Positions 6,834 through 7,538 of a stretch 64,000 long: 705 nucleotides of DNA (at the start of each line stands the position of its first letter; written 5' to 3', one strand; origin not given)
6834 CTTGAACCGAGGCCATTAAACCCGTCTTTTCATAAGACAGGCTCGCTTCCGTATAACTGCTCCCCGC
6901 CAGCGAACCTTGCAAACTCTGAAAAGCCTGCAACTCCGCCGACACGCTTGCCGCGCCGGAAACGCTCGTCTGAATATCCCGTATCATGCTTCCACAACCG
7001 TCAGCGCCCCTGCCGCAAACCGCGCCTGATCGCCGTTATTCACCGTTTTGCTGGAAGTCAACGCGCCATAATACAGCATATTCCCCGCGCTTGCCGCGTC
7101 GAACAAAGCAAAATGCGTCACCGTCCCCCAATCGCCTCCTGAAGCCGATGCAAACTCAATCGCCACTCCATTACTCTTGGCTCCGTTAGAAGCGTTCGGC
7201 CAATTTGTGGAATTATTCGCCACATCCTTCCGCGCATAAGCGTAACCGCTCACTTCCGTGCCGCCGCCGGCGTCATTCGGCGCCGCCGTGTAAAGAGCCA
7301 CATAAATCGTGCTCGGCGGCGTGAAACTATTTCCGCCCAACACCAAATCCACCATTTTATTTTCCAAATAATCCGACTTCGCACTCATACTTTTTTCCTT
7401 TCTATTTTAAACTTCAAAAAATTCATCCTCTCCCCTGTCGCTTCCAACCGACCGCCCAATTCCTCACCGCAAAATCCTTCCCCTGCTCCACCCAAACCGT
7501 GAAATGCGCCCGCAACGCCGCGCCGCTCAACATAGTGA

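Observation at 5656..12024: Orphan phage-virion module between sdhCAB and nadE with no portal, terminase, integrase or lysis genes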

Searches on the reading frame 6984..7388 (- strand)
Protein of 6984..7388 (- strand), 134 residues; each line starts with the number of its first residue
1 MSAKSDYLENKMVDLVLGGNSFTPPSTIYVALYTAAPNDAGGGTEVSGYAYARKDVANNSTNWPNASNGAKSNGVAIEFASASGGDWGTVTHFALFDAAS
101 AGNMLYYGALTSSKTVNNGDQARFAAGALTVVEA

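Call 4: search_protein_families(library=pfam, proteins=[window:6984-7388:-], max_evalue=1)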
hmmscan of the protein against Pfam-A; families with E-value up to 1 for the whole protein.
window:6984-7388:- (134 aa): 1 family
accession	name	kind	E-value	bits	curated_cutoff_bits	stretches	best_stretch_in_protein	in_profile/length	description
PF23140.1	Gp80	-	1.1e-48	165.2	27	1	4-131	2-127/128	Podophage GP4 fiber I protein gp80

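Call 5: search_protein_families(library=phrogs, proteins=[window:6984-7388:-], max_evalue=1)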
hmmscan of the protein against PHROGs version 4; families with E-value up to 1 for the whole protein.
window:6984-7388:- (134 aa): 1 family
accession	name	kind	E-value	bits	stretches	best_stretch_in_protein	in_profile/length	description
phrog_240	-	head and packaging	6.6e-32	112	1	1-131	60-186/200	head protein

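Call 16: search_solved_structures(query=window:6984-7388:-, max_evalue=1, show_alignments=1)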
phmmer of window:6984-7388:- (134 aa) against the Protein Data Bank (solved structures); distinct sequences matched with E-value up to 1: 1.
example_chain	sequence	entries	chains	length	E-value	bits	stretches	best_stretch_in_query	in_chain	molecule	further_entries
8jou_a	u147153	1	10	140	9.7e-17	64.6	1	1-131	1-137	Virion-associated phage protein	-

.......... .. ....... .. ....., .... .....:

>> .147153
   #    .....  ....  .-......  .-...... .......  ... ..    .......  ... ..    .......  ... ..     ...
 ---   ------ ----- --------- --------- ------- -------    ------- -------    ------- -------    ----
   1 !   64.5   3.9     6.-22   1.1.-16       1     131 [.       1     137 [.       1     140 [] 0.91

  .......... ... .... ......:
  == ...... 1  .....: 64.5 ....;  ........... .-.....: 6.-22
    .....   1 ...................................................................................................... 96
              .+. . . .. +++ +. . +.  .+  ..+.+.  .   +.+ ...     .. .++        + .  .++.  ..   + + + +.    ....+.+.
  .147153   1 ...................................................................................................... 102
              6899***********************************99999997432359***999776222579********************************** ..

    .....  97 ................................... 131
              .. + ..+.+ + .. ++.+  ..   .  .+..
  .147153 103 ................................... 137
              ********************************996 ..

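Call 64: search_protein_families(library=padloc, proteins=[window:6984-7388:-], max_evalue=0.1)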
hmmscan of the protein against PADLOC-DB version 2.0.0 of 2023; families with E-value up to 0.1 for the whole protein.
window:6984-7388:- (134 aa): 0 families

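Call 65: search_protein_families(library=ncbifam, proteins=[window:6984-7388:-], max_evalue=0.1)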
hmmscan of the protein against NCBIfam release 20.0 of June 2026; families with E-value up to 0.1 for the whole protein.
window:6984-7388:- (134 aa): 0 families

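Call 71: search_dna_similar(query=window:6984-7388:-, collection=phages, mode=protein, max_evalue=0.001, max_rows=40, rows=spread)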
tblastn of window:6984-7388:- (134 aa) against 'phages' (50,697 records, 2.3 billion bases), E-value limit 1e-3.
Records with a match: 262; places in all: 263; records where one place covers at least 80% of the query: 226.
Best place of each record, by identity: <60% 262.
By first word of the organism name: Mycobacterium 111; Caulobacter 37; Ralstonia 31; Stenotrophomonas 16; Caudoviricetes 10; Burkholderia 10; Gordonia 6; Microcystis 4; Sinorhizobium 3; Methylophilales 3; and 19 more.
By host as written in the record: Mycobacterium smegmatis mc2 155 65; - 28; Caulobacter vibrioides CB15 22; Mycobacterium smegmatis mc#155 14; Stenotrophomonas maltophilia 12; Ralstonia pseudosolanacearum 6; Gordonia sp. 6; Caulobacter vibrioides 6; and 54 more.
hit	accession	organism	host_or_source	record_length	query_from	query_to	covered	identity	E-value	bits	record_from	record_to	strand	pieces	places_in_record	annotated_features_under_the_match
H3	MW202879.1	Caudoviricetes sp.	Manatee Spring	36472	1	131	98%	51.1%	1e-30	120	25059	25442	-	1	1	putative minor tail protein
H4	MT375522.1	Methylophilales phage Venkman EXVC282S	Methylophilales bacterium H5P1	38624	1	131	98%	47.3%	4e-24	101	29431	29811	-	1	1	tail tube B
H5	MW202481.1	Caudoviricetes sp.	Manatee Spring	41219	1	134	100%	41.8%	2e-24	102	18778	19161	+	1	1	hypothetical protein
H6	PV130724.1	Stenotrophomonas phage Yut3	Stenotrophomonas maltophilia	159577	2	134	99%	40.6%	9e-17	81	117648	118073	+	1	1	head protein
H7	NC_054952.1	Stenotrophomonas phage IME-SM1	Stenotrophomonas sp.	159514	2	134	99%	40.6%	1e-16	80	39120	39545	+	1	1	baseplate hub subunit and tail lysozyme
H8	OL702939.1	Stenotrophomonas maltophilia phage vB_SmaM_Ps15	Stenotrophomonas maltophilia AP143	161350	2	134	99%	40.6%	2e-16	80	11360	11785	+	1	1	glycosyl hydrolase 8 (cellulase D) family protein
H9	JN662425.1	Burkholderia phage DC1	Burkholderia cepacia LMG 18821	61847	1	131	98%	38.7%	8e-20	89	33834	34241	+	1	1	major capsid protein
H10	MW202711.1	Caudoviricetes sp.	Manatee Spring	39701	3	133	98%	36.4%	7e-10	61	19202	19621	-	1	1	hypothetical protein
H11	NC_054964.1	Ralstonia phage GP4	Ralstonia solanacearum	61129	1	130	97%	35.3%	5e-15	76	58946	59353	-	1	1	head protein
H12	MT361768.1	Ralstonia phage RPZH6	Ralstonia pseudosolanacearum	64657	1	130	97%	35.3%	7e-15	75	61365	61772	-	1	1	virion associated protein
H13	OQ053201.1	Burkholderia phage CSP3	Burkholderia contaminans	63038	1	131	98%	34.3%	1e-13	72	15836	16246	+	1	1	hypothetical protein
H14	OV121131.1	Ralstonia phage UAM5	Plantain rhizosphere soil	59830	1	129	96%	34.1%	1e-13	72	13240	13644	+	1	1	hypothetical protein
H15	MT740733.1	Ralstonia phage Dimitile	Ralstonia pseudosolanacearum I-31 ...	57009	5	129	93%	35.1%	7e-14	72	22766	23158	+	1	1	hypothetical protein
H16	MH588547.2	Caulobacter phage CcrSC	Caulobacter vibrioides CB15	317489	1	131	98%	33.3%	1e-9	60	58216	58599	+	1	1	hypothetical protein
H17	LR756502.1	uncultured phage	metagenomic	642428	3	133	98%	31.6%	7e-6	49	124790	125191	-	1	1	record has no annotation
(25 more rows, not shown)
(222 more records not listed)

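Call 72: get_annotated_region(hit=H4, flank=9000)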
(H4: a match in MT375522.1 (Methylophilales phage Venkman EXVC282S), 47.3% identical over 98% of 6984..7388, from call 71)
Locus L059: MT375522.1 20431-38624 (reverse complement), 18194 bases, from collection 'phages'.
description: Methylophilales phage Venkman EXVC282S, complete genome.
organism: Methylophilales phage Venkman EXVC282S (NCBI taxid 2727865)
taxonomy: Viruses; Duplodnaviria; Heunggongvirae; Uroviricota; Caudoviricetes
host: Methylophilales bacterium H5P1; source: -; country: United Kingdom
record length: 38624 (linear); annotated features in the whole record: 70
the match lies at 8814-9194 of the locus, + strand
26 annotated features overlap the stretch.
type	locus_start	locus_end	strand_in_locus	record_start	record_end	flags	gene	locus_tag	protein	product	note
CDS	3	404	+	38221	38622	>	-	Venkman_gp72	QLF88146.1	hypothetical protein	-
CDS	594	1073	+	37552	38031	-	-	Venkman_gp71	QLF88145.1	hypothetical protein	-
CDS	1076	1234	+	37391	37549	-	-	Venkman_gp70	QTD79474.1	hypothetical protein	-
CDS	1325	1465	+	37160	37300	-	-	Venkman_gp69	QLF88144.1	DNA recombinase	Gp59-like DNA recombinase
CDS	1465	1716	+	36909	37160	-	-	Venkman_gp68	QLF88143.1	hypothetical protein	-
CDS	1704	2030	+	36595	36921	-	-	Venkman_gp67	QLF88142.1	recombination endonuclease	-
CDS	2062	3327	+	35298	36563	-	-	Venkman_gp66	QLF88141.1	terminase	-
CDS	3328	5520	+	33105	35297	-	-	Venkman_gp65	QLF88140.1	portal protein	-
CDS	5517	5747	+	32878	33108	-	-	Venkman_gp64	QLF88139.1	hypothetical protein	-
CDS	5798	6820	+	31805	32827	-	-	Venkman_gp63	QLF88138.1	scaffolding protein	-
CDS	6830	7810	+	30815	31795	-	-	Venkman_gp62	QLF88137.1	major capsid protein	-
CDS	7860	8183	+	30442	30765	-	-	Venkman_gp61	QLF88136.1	putative reprolysin/zinc metalloprotease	-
CDS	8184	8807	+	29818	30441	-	-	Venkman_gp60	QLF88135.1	tail tube A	-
CDS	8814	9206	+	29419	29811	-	-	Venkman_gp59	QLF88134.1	tail tube B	-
CDS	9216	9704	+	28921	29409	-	-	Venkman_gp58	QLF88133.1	peptidase S74-like protein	-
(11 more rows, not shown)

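Call 73: get_annotated_region(hit=H3, flank=9000)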
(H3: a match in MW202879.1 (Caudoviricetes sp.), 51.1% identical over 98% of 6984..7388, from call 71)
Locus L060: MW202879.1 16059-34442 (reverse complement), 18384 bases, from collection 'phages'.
description: Myoviridae sp. isolate ctjtQ328, complete genome.
organism: Caudoviricetes sp. (NCBI taxid 2832643)
taxonomy: Viruses; Duplodnaviria; Heunggongvirae; Uroviricota; Caudoviricetes
host: -; source: Manatee Spring; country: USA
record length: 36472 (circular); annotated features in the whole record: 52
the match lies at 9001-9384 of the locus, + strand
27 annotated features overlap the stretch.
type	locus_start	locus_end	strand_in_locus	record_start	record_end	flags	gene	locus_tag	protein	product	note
CDS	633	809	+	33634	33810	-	-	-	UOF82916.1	hypothetical protein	-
CDS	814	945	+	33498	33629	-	-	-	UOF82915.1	hypothetical protein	-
CDS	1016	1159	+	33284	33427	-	-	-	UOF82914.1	hypothetical protein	-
CDS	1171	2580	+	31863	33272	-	-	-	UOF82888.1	terminase large subunit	-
CDS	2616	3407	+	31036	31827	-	-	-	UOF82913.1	hypothetical protein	-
CDS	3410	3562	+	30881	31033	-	-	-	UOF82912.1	hypothetical protein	-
CDS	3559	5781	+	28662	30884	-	-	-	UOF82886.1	head to tail connecting protein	-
CDS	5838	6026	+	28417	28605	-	-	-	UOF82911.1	hypothetical protein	-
CDS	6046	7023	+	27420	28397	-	-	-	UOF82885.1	scaffolding protein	-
CDS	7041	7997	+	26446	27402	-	-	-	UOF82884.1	major capsid protein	-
CDS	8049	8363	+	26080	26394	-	-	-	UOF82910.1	hypothetical protein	-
CDS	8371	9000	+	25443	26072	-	-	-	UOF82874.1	hypothetical protein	-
CDS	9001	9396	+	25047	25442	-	-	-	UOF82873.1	putative minor tail protein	-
CDS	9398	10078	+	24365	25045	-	-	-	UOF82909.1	hypothetical protein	-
CDS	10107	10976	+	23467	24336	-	-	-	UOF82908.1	hypothetical protein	-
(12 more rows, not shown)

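Call 76: get_annotated_region(hit=H11, flank=14000)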
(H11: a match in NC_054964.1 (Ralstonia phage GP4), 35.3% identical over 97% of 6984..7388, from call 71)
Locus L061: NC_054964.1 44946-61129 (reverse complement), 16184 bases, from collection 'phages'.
description: Ralstonia phage GP4, complete genome.
organism: Ralstonia phage GP4 (NCBI taxid 2282904)
taxonomy: Viruses; Duplodnaviria; Heunggongvirae; Uroviricota; Caudoviricetes; Gervaisevirus; Gervaisevirus GP4
host: Ralstonia solanacearum; source: -; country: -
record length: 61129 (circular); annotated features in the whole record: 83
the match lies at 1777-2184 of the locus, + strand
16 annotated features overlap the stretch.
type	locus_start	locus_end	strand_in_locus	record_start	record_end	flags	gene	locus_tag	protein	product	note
CDS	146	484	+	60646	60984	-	-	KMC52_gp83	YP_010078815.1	hypothetical protein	-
CDS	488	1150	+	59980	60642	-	-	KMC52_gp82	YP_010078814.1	structural protein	-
CDS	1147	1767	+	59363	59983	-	-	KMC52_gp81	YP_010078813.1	virion structural protein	-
CDS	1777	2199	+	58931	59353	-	-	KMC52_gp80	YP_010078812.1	head protein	-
CDS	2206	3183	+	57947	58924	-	-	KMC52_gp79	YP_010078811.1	virion structural protein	-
CDS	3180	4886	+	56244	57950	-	-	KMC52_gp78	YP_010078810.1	hypothetical protein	-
CDS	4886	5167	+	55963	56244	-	-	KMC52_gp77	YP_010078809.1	virion-associated phage protein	-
CDS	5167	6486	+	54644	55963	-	-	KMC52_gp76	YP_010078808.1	tail fiber protein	-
CDS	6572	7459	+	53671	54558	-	-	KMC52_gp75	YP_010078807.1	tail fiber protein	-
CDS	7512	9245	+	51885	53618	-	-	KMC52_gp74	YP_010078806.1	internal virion protein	-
CDS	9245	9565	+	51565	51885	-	-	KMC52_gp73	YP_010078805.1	hypothetical protein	-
CDS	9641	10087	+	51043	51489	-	-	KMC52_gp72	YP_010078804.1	acyl-CoA N-acyltransferase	-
CDS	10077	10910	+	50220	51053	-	-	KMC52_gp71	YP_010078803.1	virion structural protein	-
CDS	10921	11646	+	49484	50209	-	-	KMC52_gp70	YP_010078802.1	phosphoadenosine phosphosulfate reductase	-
CDS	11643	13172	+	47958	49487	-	-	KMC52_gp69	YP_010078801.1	virion structural protein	-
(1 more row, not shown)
